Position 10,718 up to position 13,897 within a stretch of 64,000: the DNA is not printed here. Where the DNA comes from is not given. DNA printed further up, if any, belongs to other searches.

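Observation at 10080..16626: Co-oriented block: tiny membrane protein - Dgt dGTPase - two orphan proteins - lone QueE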

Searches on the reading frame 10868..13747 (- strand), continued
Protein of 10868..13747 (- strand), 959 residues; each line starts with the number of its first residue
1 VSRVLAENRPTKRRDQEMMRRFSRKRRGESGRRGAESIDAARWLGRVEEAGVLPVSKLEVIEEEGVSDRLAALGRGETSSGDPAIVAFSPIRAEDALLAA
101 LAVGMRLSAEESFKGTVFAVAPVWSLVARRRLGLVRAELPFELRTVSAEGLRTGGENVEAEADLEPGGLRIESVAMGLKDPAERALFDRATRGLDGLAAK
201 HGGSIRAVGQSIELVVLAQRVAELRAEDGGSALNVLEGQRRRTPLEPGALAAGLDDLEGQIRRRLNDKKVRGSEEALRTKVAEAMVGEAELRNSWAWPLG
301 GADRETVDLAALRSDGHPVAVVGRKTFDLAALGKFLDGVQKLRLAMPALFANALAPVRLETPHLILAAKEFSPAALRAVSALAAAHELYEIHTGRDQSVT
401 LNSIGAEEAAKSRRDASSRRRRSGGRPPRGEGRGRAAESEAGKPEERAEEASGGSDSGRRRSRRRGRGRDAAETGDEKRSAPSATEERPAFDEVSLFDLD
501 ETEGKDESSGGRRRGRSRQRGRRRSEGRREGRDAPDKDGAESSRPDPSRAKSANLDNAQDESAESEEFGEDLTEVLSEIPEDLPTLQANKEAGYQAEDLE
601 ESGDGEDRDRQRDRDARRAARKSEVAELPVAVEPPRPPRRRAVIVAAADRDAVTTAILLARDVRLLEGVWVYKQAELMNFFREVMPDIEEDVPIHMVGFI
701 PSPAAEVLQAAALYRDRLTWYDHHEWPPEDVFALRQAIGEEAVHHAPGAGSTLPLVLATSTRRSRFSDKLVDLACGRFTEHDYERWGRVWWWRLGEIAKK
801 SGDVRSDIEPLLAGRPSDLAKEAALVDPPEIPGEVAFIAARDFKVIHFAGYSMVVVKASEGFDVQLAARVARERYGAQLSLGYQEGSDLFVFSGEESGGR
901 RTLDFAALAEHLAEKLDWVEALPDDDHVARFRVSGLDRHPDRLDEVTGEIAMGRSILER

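Call 49: search_solved_structures(query=A2, max_evalue=10)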
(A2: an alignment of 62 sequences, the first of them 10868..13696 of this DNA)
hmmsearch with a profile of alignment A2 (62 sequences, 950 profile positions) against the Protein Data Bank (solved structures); distinct sequences matched with E-value up to 10: 22.
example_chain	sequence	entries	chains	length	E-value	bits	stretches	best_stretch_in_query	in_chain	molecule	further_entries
9evs_X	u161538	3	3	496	0.0058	18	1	438-593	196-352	mS31/mS46 | BnaC06g06470D protein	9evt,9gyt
7ypw_A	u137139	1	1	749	0.12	13.6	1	362-597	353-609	Nucleoprotein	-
6hiv_BK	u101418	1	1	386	0.31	12.3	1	325-525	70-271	mL77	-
9ulo_A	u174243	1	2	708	0.42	11.8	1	428-609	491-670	Double-strand break repair protein MRE11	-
9q9h_D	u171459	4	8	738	1.3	10.2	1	428-611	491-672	Double-strand break repair protein MRE11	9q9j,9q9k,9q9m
8bah_A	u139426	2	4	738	1.3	10.2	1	428-611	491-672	Double-strand break repair protein MRE11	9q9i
4v8m_AR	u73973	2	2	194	1.4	10.1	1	352-467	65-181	40S RIBOSOMAL PROTEIN S21, PUTATIVE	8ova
8ove_AR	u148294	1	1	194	1.5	10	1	352-467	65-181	40S ribosomal protein S21, putative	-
8a3w_SN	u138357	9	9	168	1.9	9.6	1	491-527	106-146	Putative 40S ribosomal protein S10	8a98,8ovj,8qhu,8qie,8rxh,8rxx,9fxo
3ksc_A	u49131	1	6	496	2.4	9.3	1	409-478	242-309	LegA class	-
5wyj_3E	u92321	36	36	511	2.7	9.1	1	359-478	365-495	Nucleolar protein 58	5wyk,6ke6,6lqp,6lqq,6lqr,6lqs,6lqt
6nd4_b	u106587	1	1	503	2.8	9.1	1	359-478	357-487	Nop58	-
5wlc_SB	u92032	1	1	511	2.9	9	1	359-478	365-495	Nop58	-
9ijj_A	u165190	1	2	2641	3.8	8.6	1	400-613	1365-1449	Cilia and flagella associated protein 46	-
8ohd_A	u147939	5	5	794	4.6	8.4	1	478-577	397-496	E3 UFM1-protein ligase 1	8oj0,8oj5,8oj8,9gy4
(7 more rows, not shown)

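Call 69: fold_search(model_id=the predicted structure, library=pdb)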
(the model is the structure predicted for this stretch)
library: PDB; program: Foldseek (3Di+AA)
matches with E <= 10: 479; with E <= 0.001: 23
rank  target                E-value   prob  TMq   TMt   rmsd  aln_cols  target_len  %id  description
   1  5yh1                  5.2e-07  1.00  0.20  0.36  10.0       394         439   15  Member of s1p family of ribosomal proteins PF0399 DHH domain (released 2018-08-01)
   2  8a8k_A                2.0e-06  1.00  0.19  0.44   9.3       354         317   13  PAP phosphatase from Methanothermococcus thermolithotrophicus refined to 3.1 A (released 2023-04-26)
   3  8a8k_B                4.3e-06  1.00  0.20  0.45   9.2       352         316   13  PAP phosphatase from Methanothermococcus thermolithotrophicus refined to 3.1 A (released 2023-04-26)
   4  6mtz_A                6.3e-05  1.00  0.13  0.30  16.4       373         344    8  Crystal structure of an uncharacterized protein from Helicobacter pylori G27 (released 2018-12-19)
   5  7yor_A                1.2e-04  1.00  0.14  0.26  13.8       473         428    9  Recj2 and dCMP complex from Methanocaldococcus jannaschii (released 2023-08-02)
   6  5ght                  1.6e-04  1.00  0.12  0.22  18.8       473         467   13  DNA replication protein (released 2016-10-12)
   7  7bih_B                2.6e-04  1.00  0.15  0.27  12.1       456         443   10  Crystal structure of RecJ-Cdc45 from Methanothermobacter Thermoautotrophicus in the closed state. (released 2022-07-27)
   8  5f55_A                2.8e-04  1.00  0.15  0.18  13.1       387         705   14  Structure of RecJ complexed with DNA (released 2016-06-15)
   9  7d62_B                3.4e-04  0.99  0.13  0.29  11.8       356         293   10  pGpG-specific phosphodiesterase - PggH from Vibrio cholrae (released 2020-10-28)
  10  5f56_A                3.8e-04  1.00  0.16  0.20  11.6       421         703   12  Structure of RecJ complexed with DNA and SSB-ct (released 2016-06-15)
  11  7yik_B                4.2e-04  1.00  0.16  0.29  12.9       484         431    8  The structure of archaeal nuclease RecJ2 from Methanocaldococcus jannaschii (released 2023-07-19)
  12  7ykv_A                4.2e-04  0.99  0.15  0.27  14.3       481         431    8  The structure of archaeal nuclease RecJ2 from Methanocaldococcus jannaschii (released 2023-07-26)
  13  4rpa_A                4.7e-04  0.98  0.11  0.28  15.9       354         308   12  Crystal structure of inorganic pyrophosphatase from Staphylococcus aureus in complex with Mn2+ (released 2015-01-21)
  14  7bih_A                5.5e-04  1.00  0.16  0.28  11.9       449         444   11  Crystal structure of RecJ-Cdc45 from Methanothermobacter Thermoautotrophicus in the closed state. (released 2022-07-27)
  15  1wpp_A                5.8e-04  0.90  0.10  0.24  16.0       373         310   12  Structure of Streptococcus gordonii inorganic pyrophosphatase (released 2004-11-23)
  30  2vld_A                2.5e-03  0.95  0.09  0.31  15.9       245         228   14  crystal structure of a repair endonuclease from Pyrococcus abyssi (released 2009-05-19)
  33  2vld_B                3.6e-03  0.97  0.09  0.35  15.6       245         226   14  crystal structure of a repair endonuclease from Pyrococcus abyssi (released 2009-05-19)
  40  5gkj_B                1.4e-02  1.00  0.09  0.32   6.5       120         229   19  Structure of EndoMS in apo form (released 2016-11-02)
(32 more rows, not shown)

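Call 82: search_protein_families(library=ncbifam, proteins=[L001:8353-8691:+, L001:13628-14155:-], max_evalue=0.00001)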
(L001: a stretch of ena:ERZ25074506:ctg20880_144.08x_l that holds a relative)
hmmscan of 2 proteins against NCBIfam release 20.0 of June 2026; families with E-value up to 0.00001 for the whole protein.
L001:8353-8691:+ (112 aa): 2 families
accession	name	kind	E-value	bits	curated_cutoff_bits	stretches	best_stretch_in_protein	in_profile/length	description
NF007930.0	PRK10645.1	equivalog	2.2e-28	98.6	145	1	9-108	12-111/114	divalent cation tolerance protein CutA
NF041095.1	dival_cat_tol_CutA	equivalog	3.6e-27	94.4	120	1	12-107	3-97/100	divalent-cation tolerance protein CutA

L001:13628-14155:- (175 aa): 10 families
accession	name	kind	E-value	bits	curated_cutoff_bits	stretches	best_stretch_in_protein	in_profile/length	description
NF006506.0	PRK08942.1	equivalog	1.7e-43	148.3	178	1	3-148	4-150/182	D-glycero-beta-D-manno-heptose 1,7-bisphosphate 7-phosphatase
TIGR01656.1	Histidinol-ppas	subfamily_domain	6.8e-40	136.4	84.15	1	5-142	3-143/149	histidinol-phosphate phosphatase domain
TIGR00213.1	GmhB_yaeD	subfamily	2.8e-34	118.3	149.6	1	5-132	4-137/176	D-glycero-beta-D-manno-heptose 1,7-bisphosphate 7-phosphatase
TIGR01662.1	HAD-SF-IIIA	subfamily_domain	3.9e-30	104.8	44.6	1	3-143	1-137/141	HAD-IIIA family hydrolase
NF050049.1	HBPPhtaseGmhB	domain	4.5e-27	94.9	250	1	5-132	6-131/171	D-glycero-alpha-D-manno-heptose-1,7-bisphosphate 7-phosphatase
NF003937.0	PRK05446.1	equivalog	1.1e-22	80.6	443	1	3-141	4-145/355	bifunctional histidinol-phosphatase/imidazoleglycerol-phosphate dehydratase HisB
NF005264.0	PRK06769.1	equivalog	3.6e-20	72.5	217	1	4-145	6-136/175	HAD-IIIA family hydrolase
TIGR01261.1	hisB_Nterm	equivalog_domain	5.5e-19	68.2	140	1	4-136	3-138/161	histidinol-phosphatase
TIGR01449.2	PGP_bact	equivalog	2.9e-06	27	180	0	100-141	140-181/213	phosphoglycolate phosphatase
NF009695.0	PRK13222.1-2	equivalog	4.1e-06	26.4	225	0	26-53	93-120/226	phosphoglycolate phosphatase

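Call 84: find_related_loci(query=A2, collection=viral_contigs, flank=5000)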
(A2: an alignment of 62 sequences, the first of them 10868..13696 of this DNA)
Query A2 (942 aa) in viral_contigs; peptide patterns used: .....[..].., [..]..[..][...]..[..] (x = any residue, [..] = any of these).
31 stretches matched a pattern, but none encodes a relative of the query by tblastn (E <= 1e-3).
